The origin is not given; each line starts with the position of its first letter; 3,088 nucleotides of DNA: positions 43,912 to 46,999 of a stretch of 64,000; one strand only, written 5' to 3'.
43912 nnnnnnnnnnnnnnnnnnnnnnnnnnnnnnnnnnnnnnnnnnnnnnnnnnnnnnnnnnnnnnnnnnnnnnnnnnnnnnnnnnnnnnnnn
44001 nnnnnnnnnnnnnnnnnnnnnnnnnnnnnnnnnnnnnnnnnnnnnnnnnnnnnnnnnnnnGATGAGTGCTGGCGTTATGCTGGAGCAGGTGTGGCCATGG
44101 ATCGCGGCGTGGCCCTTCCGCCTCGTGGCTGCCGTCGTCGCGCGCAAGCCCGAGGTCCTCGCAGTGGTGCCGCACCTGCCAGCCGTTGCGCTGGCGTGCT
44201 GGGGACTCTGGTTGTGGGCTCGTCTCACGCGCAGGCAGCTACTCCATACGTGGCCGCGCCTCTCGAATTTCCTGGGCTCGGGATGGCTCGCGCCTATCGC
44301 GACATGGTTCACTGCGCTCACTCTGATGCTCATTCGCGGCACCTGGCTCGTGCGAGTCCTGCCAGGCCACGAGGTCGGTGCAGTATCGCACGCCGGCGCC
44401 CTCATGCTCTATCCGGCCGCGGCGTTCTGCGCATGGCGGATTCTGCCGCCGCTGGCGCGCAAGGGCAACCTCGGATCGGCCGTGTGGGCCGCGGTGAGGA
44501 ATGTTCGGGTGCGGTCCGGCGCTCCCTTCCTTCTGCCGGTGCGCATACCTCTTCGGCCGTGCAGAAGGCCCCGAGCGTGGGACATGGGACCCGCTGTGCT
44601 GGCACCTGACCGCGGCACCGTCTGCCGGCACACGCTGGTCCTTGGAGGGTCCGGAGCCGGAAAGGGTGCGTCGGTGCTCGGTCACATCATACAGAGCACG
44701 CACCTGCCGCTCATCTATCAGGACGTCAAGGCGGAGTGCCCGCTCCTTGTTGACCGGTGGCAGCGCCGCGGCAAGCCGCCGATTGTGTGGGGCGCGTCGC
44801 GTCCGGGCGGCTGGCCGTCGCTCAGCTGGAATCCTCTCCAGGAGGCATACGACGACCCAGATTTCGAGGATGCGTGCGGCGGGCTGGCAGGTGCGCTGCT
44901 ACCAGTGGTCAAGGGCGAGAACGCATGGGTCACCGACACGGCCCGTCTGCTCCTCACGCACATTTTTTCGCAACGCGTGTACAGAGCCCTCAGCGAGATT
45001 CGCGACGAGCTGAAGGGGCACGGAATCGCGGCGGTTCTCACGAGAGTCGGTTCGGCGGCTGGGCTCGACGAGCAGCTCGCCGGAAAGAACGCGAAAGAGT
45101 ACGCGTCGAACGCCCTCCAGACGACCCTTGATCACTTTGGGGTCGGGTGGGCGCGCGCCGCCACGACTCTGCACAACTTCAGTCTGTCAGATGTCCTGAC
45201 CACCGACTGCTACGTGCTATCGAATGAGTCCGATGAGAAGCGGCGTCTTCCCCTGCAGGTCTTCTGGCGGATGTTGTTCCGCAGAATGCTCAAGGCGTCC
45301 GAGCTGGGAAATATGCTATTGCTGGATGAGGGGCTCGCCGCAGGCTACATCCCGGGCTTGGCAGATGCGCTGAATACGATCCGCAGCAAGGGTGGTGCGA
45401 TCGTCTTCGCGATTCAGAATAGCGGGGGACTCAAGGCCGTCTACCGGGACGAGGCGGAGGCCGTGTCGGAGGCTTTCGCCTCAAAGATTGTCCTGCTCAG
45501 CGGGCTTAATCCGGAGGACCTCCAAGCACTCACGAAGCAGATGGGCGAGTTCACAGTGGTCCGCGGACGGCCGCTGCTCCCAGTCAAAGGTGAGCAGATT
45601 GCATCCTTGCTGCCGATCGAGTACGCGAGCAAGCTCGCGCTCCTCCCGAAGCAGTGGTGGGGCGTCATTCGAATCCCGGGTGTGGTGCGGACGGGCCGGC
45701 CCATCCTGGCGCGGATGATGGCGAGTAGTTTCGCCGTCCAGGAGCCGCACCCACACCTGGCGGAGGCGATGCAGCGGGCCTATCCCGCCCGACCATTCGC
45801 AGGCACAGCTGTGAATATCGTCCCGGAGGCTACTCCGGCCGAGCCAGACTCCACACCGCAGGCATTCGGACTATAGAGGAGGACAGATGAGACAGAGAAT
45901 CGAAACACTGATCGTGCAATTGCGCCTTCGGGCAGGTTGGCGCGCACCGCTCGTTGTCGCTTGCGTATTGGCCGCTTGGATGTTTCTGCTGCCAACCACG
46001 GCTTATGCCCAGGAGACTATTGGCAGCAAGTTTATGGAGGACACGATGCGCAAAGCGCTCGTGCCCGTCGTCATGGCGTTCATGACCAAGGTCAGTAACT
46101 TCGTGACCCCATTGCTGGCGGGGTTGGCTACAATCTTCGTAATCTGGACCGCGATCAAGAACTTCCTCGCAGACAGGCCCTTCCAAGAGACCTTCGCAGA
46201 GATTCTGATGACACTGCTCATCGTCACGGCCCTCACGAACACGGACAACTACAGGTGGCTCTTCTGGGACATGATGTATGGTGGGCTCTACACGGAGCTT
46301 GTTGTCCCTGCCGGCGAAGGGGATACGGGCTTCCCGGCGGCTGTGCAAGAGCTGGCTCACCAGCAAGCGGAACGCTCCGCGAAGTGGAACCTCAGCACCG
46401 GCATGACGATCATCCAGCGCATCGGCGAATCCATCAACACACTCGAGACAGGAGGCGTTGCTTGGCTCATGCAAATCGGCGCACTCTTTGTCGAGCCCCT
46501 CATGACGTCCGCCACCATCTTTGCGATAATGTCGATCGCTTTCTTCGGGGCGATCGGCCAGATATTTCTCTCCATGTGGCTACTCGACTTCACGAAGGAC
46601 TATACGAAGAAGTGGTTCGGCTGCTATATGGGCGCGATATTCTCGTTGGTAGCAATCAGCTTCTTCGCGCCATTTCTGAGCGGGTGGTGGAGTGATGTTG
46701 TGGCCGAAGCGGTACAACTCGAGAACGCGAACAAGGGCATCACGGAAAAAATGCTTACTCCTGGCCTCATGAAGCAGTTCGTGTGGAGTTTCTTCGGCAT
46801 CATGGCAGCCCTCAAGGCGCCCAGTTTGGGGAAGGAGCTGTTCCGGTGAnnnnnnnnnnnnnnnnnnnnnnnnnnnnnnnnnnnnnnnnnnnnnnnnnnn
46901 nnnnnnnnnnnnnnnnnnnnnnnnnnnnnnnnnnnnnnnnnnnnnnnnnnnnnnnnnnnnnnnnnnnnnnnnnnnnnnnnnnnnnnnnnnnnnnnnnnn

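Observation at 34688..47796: Mobilization genes without a mating channel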

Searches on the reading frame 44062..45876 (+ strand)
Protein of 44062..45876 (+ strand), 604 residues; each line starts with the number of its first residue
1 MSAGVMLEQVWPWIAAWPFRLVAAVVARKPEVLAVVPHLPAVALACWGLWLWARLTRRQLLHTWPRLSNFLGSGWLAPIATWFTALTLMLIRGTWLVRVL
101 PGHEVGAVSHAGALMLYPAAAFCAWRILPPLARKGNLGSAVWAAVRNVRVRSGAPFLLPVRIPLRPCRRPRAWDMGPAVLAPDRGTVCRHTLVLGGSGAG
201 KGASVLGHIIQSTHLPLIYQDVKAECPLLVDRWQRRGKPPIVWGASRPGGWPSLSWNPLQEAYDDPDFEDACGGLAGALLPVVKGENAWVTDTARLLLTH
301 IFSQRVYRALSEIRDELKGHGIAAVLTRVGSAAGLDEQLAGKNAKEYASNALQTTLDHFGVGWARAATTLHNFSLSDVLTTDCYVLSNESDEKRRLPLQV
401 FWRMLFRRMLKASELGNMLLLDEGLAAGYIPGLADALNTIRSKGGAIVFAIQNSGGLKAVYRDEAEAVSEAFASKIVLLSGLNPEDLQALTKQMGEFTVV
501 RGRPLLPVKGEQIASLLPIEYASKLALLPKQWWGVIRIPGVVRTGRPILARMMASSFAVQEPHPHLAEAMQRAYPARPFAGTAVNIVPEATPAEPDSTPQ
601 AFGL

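Call 5: search_protein_families(library=pfam, proteins=[window:44062-45876:+], max_evalue=0.01)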
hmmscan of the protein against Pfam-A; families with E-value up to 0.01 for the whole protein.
window:44062-45876:+ (604 aa): 3 families
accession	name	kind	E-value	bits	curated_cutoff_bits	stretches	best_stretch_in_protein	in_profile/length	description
PF02534.20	T4SS-DNA_transf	-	5.2e-12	45.8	20.1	1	354-500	232-388/468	Type IV secretory system Conjugative DNA transfer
PF12696.13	TraG-D_C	-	5.1e-11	43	22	1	419-500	4-85/126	TraM recognition site of TraD and TraG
PF10412.15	TrwB_AAD_bind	-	2.4e-09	37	20.5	1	252-496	74-325/387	Type IV secretion-system coupling protein DNA-binding domain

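Call 7: search_protein_families(library=ncbifam, proteins=[window:44062-45876:+], max_evalue=0.01)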
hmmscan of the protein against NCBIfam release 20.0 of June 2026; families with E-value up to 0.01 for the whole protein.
window:44062-45876:+ (604 aa): 2 families
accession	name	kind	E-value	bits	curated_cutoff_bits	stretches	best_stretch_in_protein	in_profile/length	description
NF045973.1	conju_CD1115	equivalog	8.5e-11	41.3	250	1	419-499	295-377/442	VirD4-like conjugal transfer protein, CD1115 family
TIGR02759.1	TraD_Ftype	equivalog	2.4e-05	23.3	521.35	0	420-497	412-489/566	type IV conjugative transfer system coupling protein TraD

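Call 17: search_dna_similar(query=window:44062-45876:+, collection=plasmids, mode=protein, max_rows=20)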
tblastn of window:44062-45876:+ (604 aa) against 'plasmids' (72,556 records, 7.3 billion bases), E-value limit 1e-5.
Records with a match: 8; places in all: 8; records where one place covers at least 80% of the query: 0.
Best place of each record, by identity: <60% 8.
By first word of the organism name: Thermus 8.
By predicted mobility (MOB-suite, as given by PLSDB): non-mobilizable 8.
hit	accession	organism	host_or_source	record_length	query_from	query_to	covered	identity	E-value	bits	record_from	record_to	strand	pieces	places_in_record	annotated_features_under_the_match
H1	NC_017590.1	Thermus thermophilus JL-18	-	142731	375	519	24%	28.8%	3e-7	62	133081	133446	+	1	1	type IV secretory system conjugative DNA transfer family protein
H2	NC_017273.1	Thermus thermophilus SG0.5JP17-16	-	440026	375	519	24%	28.8%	4e-7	61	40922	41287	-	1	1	type IV secretory system conjugative DNA transfer family protein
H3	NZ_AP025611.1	Thermus thermophilus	-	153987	375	519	24%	28.8%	4e-7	61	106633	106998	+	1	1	type IV secretory system conjugative DNA transfer family protein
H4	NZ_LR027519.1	Thermus thermophilus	-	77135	375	519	24%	28.3%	1e-7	63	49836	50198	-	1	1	type IV secretory system conjugative DNA transfer family protein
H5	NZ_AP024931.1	Thermus thermophilus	-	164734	375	519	24%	28.3%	1e-7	62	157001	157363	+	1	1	type IV secretory system conjugative DNA transfer family protein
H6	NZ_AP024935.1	Thermus thermophilus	-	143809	375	519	24%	28.3%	2e-7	62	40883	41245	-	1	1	type IV secretory system conjugative DNA transfer family protein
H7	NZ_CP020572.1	Thermus aquaticus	-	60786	375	501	21%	29.7%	7e-7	61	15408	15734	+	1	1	type IV secretory system conjugative DNA transfer family protein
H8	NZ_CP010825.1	Thermus aquaticus Y51MC23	-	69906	395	501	18%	32.4%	4e-6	58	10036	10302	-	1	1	type IV secretory system conjugative DNA transfer family protein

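Call 43: search_solved_structures(query=window:44062-45876:+, max_evalue=0.01, show_alignments=1)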
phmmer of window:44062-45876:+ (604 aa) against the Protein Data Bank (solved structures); distinct sequences matched with E-value up to 0.01: 0.

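Call 57: find_related_loci(query=A4, collection=genome_contigs, flank=10000)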
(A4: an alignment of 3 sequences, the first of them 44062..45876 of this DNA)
Query A4 (604 aa) in genome_contigs; peptide patterns used: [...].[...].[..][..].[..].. (x = any residue, [..] = any of these).
14 stretches matched a pattern, but none encodes a relative of the query by tblastn (E <= 1e-3).

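Call 84: search_solved_structures(query=window:44062-45876:+, max_evalue=10, show_alignments=0)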
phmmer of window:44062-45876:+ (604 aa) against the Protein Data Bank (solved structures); distinct sequences matched with E-value up to 10: 2.
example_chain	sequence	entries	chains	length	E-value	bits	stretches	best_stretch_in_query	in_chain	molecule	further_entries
1gl6_A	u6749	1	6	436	0.095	14.4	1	419-503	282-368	ATPASE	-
1e9r_A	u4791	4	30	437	0.096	14.4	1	419-503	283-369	CONJUGAL TRANSFER PROTEIN TRWB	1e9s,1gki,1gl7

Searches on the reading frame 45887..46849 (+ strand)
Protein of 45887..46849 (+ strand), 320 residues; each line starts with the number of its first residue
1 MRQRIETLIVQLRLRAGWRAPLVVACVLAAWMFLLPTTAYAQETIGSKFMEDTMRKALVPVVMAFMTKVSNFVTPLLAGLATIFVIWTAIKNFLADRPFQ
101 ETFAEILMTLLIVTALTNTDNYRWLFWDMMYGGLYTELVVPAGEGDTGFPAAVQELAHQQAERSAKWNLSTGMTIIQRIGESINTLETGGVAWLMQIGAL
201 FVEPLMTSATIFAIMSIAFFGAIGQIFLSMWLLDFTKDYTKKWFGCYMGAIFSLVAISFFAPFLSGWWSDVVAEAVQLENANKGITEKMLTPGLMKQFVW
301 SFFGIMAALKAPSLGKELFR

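Call 5: search_protein_families(library=pfam, proteins=[window:45887-46849:+], max_evalue=0.01)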
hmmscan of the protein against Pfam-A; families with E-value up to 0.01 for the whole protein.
window:45887-46849:+ (320 aa): 2 families
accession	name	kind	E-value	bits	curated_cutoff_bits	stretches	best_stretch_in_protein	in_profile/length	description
PF04610.19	TrbL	-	1.3e-12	48.4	25.9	1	81-279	1-191/215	TrbL/VirB6 plasmid conjugal transfer protein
PF04956.18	TrbC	-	0.00013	22.6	27.9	1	19-115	8-91/98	TrbC/VIRB2 pilin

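Call 7: search_protein_families(library=ncbifam, proteins=[window:45887-46849:+], max_evalue=0.01)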
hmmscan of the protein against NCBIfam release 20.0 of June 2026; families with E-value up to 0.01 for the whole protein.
window:45887-46849:+ (320 aa): 0 families

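Call 42: search_dna_similar(query=window:45887-46849:+, collection=plasmids, mode=protein, max_rows=15, max_evalue=0.001)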
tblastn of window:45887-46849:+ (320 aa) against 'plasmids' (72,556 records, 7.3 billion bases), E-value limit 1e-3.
No match.

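Call 62: search_protein_families(library=pfam, proteins=[window:45887-46849:+], max_evalue=10)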
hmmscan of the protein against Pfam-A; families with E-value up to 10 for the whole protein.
window:45887-46849:+ (320 aa): 4 families
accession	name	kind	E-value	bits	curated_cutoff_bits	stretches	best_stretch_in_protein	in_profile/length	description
PF04610.19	TrbL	-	1.3e-12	48.4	25.9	1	81-279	1-191/215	TrbL/VirB6 plasmid conjugal transfer protein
PF04956.18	TrbC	-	0.00013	22.6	27.9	1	19-115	8-91/98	TrbC/VIRB2 pilin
PF17534.7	DUF5453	-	0.15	12.4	25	1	72-101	44-73/186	Family of unknown function (DUF5453)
PF18895.5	T4SS_pilin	-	0.18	12.4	26.6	1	65-98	8-41/71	Type IV secretion system pilin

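Call 82: find_related_loci(query=window:45887-46849:+, collection=metagenome_contigs, flank=10000)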
Query window:45887-46849:+ (320 aa) in metagenome_contigs; peptide patterns used: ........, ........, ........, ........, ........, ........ (x = any residue, [..] = any of these).
53 stretches matched a pattern, but none encodes a relative of the query by tblastn (E <= 1e-3).

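Call 83: search_solved_structures(query=window:45887-46849:+, max_evalue=10, show_alignments=0)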
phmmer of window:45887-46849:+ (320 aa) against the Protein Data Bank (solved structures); distinct sequences matched with E-value up to 10: 0.
